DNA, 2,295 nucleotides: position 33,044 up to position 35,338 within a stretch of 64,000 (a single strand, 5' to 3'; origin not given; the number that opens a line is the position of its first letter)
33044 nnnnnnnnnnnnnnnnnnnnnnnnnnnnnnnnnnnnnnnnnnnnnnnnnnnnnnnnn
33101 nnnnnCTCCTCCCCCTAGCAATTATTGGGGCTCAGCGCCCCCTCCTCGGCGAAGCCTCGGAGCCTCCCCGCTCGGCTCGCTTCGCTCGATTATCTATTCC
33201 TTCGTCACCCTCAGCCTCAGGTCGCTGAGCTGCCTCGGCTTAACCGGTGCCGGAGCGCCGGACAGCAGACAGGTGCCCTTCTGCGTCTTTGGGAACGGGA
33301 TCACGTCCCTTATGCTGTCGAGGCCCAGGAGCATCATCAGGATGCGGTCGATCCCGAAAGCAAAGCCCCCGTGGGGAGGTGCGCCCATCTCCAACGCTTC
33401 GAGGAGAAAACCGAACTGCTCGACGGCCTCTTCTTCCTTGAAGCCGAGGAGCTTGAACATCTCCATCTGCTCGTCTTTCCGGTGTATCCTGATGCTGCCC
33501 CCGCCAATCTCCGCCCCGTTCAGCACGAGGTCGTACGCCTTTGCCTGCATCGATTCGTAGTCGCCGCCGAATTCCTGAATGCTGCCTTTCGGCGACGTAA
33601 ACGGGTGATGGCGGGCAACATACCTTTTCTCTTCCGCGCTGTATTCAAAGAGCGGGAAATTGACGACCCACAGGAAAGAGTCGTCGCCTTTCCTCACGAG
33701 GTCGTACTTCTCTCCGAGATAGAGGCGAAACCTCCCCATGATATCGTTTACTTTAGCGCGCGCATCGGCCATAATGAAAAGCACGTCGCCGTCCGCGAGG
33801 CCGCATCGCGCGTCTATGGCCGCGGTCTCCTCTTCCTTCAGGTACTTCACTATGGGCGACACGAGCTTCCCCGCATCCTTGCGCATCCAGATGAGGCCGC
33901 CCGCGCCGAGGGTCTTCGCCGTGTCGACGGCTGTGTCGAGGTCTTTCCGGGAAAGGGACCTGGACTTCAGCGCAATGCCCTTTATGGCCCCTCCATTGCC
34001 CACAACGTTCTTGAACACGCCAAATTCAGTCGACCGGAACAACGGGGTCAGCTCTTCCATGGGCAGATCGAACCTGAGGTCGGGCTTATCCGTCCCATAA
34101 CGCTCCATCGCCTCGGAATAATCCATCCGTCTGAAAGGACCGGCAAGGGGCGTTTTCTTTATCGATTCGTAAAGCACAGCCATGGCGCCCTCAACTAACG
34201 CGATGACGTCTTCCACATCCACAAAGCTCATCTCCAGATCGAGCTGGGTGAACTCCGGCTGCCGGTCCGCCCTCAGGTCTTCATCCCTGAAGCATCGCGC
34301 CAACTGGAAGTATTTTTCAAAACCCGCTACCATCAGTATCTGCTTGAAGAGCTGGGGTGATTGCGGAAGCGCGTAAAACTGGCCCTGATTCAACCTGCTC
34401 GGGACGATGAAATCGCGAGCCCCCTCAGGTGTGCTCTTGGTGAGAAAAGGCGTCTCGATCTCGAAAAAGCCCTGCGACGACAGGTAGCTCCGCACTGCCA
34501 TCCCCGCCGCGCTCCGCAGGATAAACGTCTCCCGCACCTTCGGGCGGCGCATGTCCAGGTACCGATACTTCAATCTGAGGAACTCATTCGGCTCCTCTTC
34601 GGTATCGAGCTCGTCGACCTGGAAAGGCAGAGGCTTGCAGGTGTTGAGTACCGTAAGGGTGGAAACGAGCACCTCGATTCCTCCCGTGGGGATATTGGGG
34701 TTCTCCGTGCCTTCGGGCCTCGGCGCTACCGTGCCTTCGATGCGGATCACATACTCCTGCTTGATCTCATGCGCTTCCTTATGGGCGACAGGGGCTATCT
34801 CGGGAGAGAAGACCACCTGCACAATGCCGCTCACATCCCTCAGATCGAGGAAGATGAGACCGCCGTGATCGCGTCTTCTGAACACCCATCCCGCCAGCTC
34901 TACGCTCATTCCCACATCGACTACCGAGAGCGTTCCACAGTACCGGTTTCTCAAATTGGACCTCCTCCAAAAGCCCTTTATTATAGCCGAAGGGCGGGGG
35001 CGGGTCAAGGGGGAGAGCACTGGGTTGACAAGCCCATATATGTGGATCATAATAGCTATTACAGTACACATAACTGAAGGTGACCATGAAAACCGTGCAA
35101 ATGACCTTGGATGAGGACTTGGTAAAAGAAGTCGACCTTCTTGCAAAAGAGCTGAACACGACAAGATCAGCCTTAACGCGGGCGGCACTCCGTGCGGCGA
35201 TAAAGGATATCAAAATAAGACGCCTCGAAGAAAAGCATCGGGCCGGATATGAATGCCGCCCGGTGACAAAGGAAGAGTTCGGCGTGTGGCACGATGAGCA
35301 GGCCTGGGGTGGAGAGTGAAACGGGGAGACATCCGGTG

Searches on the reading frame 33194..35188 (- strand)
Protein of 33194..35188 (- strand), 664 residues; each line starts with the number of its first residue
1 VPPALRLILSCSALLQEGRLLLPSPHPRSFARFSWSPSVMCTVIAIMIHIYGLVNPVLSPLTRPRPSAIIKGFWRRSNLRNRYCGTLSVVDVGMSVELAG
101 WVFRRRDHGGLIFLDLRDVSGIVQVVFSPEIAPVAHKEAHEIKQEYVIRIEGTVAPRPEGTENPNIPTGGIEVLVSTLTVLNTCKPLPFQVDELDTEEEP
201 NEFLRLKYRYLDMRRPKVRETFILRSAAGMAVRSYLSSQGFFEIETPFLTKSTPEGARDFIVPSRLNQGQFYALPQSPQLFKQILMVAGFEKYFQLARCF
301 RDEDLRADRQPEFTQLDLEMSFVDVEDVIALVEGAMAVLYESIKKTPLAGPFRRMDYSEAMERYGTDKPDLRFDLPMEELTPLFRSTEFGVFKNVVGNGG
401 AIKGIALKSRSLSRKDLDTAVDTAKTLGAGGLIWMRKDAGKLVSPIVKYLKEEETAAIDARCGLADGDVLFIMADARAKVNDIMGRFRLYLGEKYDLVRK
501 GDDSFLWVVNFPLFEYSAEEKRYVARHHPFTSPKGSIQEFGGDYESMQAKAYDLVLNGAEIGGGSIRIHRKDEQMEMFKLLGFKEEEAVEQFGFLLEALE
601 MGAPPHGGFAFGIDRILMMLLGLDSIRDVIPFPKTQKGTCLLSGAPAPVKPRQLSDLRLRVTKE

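Call 42: search_protein_families(library=pfam, proteins=[window:33194-35188:-], max_evalue=0.00001)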
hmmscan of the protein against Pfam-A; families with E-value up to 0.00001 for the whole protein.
window:33194-35188:- (664 aa): 3 families
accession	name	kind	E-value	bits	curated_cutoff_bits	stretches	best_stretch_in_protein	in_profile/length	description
PF00152.25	tRNA-synt_2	-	2e-121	405.3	25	1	202-636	2-308/308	tRNA synthetases class II (D, K and N)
PF02938.19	GAD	-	4e-20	72.3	23.4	1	392-484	1-95/95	GAD domain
PF01336.31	tRNA_anti-codon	-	1.4e-16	60.6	27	1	96-180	1-74/75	OB-fold nucleic acid binding domain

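Call 68: find_homologous_proteins(query=window:33194-34999:-, max_evalue=1e-100)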
Query window:33194-34999:- (601 aa): 8000 proteins with E <= 1e-100 among 8000 candidates; the best 120 are listed.
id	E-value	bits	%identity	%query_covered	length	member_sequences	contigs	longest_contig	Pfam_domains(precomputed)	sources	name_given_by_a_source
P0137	0.0e+0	1325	100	98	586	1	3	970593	PF01336.32,PF02938.20,PF00152.26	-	-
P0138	0.0e+0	1320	99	98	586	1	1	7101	PF01336.32,PF02938.20,PF00152.26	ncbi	-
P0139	0.0e+0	1315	99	98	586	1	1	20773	PF01336.32,PF02938.20,PF00152.26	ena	-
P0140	0.0e+0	1313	99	98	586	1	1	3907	PF01336.32,PF02938.20,PF00152.26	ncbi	-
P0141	0.0e+0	1270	96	97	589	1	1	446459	PF01336.32,PF02938.20,PF00152.26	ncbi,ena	-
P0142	0.0e+0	1220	91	98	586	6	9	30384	PF01336.32,PF02938.20,PF00152.26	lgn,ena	-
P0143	0.0e+0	1218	91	97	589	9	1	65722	PF01336.32,PF02938.20,PF00152.26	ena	-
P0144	0.0e+0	1203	90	98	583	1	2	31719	PF01336.32,PF02938.20,PF00152.26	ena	-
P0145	0.0e+0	1198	91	95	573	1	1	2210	PF01336.32,PF02938.20,PF00152.26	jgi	jgi:aspartyl-tRNA synthetase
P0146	0.0e+0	1197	89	98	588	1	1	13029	PF01336.32,PF02938.20,PF00152.26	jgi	jgi:aspartyl-tRNA synthetase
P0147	0.0e+0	1193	92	95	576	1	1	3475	PF01336.32,PF02938.20,PF00152.26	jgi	jgi:aspartyl-tRNA synthetase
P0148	0.0e+0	1192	91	95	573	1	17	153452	PF01336.32,PF02938.20,PF00152.26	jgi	jgi:aspartyl-tRNA synthetase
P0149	0.0e+0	1191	91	95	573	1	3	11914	PF01336.32,PF02938.20,PF00152.26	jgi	jgi:aspartyl-tRNA synthetase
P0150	0.0e+0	1191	91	95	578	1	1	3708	PF01336.32,PF02938.20,PF00152.26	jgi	-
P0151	0.0e+0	1190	91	95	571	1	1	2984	PF01336.32,PF02938.20,PF00152.26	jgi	jgi:aspartyl-tRNA synthetase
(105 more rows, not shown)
